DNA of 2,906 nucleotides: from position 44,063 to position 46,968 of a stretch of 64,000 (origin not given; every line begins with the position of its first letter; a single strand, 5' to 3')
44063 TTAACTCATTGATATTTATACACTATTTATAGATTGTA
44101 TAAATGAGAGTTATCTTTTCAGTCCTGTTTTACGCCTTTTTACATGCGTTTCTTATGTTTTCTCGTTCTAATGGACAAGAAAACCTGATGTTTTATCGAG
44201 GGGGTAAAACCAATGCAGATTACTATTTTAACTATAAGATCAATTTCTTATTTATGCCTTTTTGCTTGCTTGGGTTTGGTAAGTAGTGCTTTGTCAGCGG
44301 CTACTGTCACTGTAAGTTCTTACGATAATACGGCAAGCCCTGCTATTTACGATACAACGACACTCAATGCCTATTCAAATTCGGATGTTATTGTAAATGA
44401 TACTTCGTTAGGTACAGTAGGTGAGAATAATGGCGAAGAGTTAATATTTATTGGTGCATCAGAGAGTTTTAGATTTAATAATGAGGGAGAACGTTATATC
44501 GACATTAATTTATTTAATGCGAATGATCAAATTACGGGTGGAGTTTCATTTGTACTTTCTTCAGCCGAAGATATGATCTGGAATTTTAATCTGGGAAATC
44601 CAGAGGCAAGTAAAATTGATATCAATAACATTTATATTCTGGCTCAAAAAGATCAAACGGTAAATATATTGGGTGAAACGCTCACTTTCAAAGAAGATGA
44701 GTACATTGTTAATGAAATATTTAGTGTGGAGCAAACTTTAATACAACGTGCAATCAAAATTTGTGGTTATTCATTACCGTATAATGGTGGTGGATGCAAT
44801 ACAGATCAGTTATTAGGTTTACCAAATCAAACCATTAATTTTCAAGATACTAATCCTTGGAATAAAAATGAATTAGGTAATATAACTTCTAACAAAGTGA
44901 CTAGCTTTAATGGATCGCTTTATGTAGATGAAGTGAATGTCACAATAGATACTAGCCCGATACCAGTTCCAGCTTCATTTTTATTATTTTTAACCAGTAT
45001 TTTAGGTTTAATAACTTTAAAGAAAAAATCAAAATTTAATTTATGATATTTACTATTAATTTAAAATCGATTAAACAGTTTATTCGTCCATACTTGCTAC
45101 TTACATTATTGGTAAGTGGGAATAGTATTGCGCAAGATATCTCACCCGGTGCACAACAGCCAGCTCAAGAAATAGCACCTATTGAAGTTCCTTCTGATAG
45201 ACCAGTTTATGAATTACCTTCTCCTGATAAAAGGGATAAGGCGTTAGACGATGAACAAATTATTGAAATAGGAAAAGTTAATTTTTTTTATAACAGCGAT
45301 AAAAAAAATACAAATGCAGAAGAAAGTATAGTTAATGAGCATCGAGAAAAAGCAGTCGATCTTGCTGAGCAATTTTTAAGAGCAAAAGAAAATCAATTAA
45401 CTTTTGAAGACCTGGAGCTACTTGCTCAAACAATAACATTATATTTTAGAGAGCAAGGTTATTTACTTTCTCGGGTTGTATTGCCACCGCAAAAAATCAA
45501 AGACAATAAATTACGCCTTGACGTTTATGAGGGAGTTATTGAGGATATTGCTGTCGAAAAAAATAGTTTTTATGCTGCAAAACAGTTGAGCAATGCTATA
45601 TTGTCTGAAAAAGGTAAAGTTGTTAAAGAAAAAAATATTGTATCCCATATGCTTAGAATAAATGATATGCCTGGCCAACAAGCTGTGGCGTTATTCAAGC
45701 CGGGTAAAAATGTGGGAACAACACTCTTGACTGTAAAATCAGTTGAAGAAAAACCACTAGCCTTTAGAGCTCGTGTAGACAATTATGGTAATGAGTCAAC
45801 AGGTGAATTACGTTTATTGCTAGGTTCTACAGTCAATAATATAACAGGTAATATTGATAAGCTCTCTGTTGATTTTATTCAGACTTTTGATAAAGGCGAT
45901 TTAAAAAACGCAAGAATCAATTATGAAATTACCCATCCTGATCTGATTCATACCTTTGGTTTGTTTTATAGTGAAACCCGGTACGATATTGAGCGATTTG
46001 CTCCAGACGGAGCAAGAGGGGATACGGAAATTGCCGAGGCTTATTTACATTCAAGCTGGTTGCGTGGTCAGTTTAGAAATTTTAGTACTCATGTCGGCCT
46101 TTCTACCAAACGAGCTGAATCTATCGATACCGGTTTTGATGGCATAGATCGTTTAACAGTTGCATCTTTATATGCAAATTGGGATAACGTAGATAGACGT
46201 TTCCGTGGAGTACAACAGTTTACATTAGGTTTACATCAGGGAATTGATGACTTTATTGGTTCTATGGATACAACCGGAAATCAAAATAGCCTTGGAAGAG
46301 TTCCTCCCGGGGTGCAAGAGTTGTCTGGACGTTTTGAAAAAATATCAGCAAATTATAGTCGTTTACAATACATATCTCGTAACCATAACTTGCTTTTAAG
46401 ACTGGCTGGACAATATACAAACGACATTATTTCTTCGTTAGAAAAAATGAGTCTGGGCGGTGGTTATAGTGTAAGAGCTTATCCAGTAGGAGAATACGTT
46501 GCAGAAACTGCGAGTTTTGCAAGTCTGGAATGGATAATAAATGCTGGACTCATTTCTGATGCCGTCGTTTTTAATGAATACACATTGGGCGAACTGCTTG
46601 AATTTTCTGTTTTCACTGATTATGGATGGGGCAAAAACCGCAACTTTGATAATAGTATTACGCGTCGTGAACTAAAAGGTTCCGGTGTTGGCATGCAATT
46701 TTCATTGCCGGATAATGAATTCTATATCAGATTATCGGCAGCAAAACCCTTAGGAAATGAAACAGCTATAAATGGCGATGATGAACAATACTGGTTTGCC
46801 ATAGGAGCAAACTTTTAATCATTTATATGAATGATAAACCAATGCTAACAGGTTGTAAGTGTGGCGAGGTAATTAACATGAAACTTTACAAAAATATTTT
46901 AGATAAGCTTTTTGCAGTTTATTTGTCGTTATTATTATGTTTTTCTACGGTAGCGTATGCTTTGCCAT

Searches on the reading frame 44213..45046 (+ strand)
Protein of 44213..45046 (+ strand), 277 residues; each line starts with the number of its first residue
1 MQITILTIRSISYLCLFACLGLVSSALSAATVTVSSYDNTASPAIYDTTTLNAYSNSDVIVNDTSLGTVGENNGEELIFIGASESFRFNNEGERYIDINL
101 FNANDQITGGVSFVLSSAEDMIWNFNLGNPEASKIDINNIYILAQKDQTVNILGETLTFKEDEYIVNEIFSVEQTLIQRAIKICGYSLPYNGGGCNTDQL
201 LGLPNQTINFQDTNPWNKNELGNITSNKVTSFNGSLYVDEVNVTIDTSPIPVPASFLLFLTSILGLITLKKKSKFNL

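Call 5: search_protein_families(library=pfam, proteins=[window:44213-45046:+], max_evalue=0.01)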
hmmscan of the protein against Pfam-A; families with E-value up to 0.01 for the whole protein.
window:44213-45046:+ (277 aa): 0 families

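Call 6: search_protein_families(library=ncbifam, proteins=[window:44213-45046:+], max_evalue=0.01)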
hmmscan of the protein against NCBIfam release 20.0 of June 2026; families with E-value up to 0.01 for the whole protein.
window:44213-45046:+ (277 aa): 0 families

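Call 12: search_protein_families(library=pfam, proteins=[window:44213-45046:+], max_evalue=10)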
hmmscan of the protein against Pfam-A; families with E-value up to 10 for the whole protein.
window:44213-45046:+ (277 aa): 2 families
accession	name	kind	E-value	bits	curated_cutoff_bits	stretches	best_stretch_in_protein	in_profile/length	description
PF16757.11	Fucosidase_C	-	0.079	14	25.6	1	104-163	2-62/88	Alpha-L-fucosidase C-terminal domain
PF09695.16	YtfJ_HI0045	-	0.091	12.9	24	1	92-125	69-102/160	Bacterial protein of unknown function (YtfJ_HI0045)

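Call 37: search_protein_families(library=ncbifam, proteins=[window:44213-45046:+], max_evalue=10)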
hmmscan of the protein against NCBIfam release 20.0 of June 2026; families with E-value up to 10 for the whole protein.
window:44213-45046:+ (277 aa): 3 families
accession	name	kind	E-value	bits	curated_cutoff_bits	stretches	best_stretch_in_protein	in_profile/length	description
TIGR02595.1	PEP_CTERM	domain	0.028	15.3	16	1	250-273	1-23/24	PEP-CTERM sorting domain-containing protein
TIGR03370.1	VPLPA-CTERM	domain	0.13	12.2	25.35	1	250-266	1-17/25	VPLPA-CTERM sorting domain-containing protein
NF041927.1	Xrt_dep_XDP1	equivalog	0.66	9.9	125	1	246-272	215-241/242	exosortase-dependent surface protein XDP1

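Call 62: find_homologous_proteins(query=window:44213-45046:+, max_evalue=0.001)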
Query window:44213-45046:+ (277 aa): 2 proteins with E <= 0.001 among 1165 candidates.
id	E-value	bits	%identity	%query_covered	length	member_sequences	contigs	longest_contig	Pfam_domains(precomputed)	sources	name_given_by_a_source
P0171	5.3e-175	598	100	100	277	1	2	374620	-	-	-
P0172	2.0e-105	370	66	100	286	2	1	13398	-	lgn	-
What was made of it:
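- Tried and rejected: Homology search with up277 (call 62).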

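Call 84: search_protein_families(library=ncbifam, alignment_id=A7, max_evalue=1)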
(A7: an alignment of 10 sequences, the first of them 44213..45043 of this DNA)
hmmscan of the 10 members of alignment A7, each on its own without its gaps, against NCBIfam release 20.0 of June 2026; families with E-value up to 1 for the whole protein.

A. member 1, window:44213-45043:+ (277 aa): 3 families
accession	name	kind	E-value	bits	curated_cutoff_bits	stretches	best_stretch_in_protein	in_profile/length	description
TIGR02595.1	PEP_CTERM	domain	0.028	15.3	16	1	250-273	1-23/24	PEP-CTERM sorting domain-containing protein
TIGR03370.1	VPLPA-CTERM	domain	0.13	12.2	25.35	1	250-266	1-17/25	VPLPA-CTERM sorting domain-containing protein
NF041927.1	Xrt_dep_XDP1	equivalog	0.66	9.9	125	1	246-272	215-241/242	exosortase-dependent surface protein XDP1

B. families by the number of members that match (of 10 scanned): 7 families
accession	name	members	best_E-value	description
NF041927.1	Xrt_dep_XDP1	5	0.011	exosortase-dependent surface protein XDP1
NF033554.9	floc_PepA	4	0.0023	flocculation-associated PEP-CTERM protein PepA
NF038125.1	PEP_CTERM_THxN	2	0.0086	THxN family PEP-CTERM protein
TIGR02595.1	PEP_CTERM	2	0.026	PEP-CTERM sorting domain-containing protein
NF038129.1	PEP_NF038129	2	0.044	NF038129 family PEP-CTERM protein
TIGR03370.1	VPLPA-CTERM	2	0.13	VPLPA-CTERM sorting domain-containing protein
NF033801.3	NprX_fam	1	0.19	NprX family peptide pheromone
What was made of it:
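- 44213..45046 (+): Upstream cassette gene 'up277' (277 aa): a secreted protein with a PEP-CTERM-like C-terminal sorting signal (PIPVPA + hydrophobic stretch + KKKSK) and an invariant Cys pair (C184, C195). TIGR02595 PEP_CTERM scores 15.3 bits against a cutoff of 16, and all the weak NCBIfam hits of the orthologues are PEP-CTERM families (calls 37, 84).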

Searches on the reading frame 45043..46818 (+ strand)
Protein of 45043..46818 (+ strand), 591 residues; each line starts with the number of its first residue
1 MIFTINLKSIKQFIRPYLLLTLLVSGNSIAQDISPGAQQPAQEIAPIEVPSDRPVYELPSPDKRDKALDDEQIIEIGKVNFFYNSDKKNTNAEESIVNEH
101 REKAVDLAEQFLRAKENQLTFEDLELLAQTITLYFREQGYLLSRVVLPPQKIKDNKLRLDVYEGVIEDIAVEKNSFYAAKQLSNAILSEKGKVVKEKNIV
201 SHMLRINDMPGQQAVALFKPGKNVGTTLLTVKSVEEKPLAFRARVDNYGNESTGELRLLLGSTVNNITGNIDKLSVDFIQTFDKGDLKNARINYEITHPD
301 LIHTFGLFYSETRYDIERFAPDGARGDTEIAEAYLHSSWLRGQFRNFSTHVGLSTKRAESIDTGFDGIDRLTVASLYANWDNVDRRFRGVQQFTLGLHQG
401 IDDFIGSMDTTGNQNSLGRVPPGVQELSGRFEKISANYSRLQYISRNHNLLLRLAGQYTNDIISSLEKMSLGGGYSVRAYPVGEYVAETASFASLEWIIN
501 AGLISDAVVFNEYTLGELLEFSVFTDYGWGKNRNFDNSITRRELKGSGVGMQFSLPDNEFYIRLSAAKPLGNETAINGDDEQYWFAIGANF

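Call 5: search_protein_families(library=pfam, proteins=[window:45043-46818:+], max_evalue=0.01)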
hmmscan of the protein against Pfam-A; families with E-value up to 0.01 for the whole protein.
window:45043-46818:+ (591 aa): 2 families
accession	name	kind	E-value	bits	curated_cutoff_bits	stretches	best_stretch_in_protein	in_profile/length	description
PF03865.19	ShlB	-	3.1e-24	86.4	22.7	1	225-552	1-310/311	Haemolysin secretion/activation protein ShlB/FhaC/HecB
PF08479.16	POTRA_2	-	3.5e-11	43.2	24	1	111-164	23-76/76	POTRA domain, ShlB-type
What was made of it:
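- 45043..46818 (+): TpsB transporter (591 aa): POTRA plus a ShlB/FhaC-type beta-barrel. Pfam ShlB 86.4 bits and POTRA_2 43.2 bits (call 5).
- On TpsA passenger of the two-partner (type Vb) secretion pathway: Gene 45043-46818 has ShlB and POTRA_2 (call 5).
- Checked: Upstream gene 45043..46818: ShlB (86 bits) plus POTRA_2 (43 bits) (call 5).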

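Call 6: search_protein_families(library=ncbifam, proteins=[window:45043-46818:+], max_evalue=0.01)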
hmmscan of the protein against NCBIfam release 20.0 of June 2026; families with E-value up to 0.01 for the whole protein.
window:45043-46818:+ (591 aa): 1 family
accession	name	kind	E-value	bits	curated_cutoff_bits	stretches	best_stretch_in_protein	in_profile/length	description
TIGR00992.1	3a0901s03IAP75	subfamily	0.00094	17.5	1163.25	0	115-172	216-272/718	IAP75 family chloroplast envelope protein translocase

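Call 85: search_solved_structures(query=window:45043-46818:+, max_evalue=0.001)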
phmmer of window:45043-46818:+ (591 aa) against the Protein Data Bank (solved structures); distinct sequences matched with E-value up to 0.001: 5.
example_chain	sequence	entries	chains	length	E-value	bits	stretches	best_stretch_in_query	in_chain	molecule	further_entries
6wim_A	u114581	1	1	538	2.2e-09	39.4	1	124-274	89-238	Outer membrane transporter CdiB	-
6wil_A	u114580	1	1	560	1.7e-05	26.6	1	137-322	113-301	Hemolysin activator protein CdiB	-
2mhj_A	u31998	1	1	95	0.00077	21.1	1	118-164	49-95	TpsB4 protein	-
3mc8_A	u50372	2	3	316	0.0009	20.9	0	108-172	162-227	Alr2269 protein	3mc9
2x8x_X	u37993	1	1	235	0.00096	20.8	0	118-224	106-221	TLR1789 PROTEIN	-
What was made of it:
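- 45043..46818 (+): Solved relatives are the CdiB transporters 6wim and 6wil (call 85).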
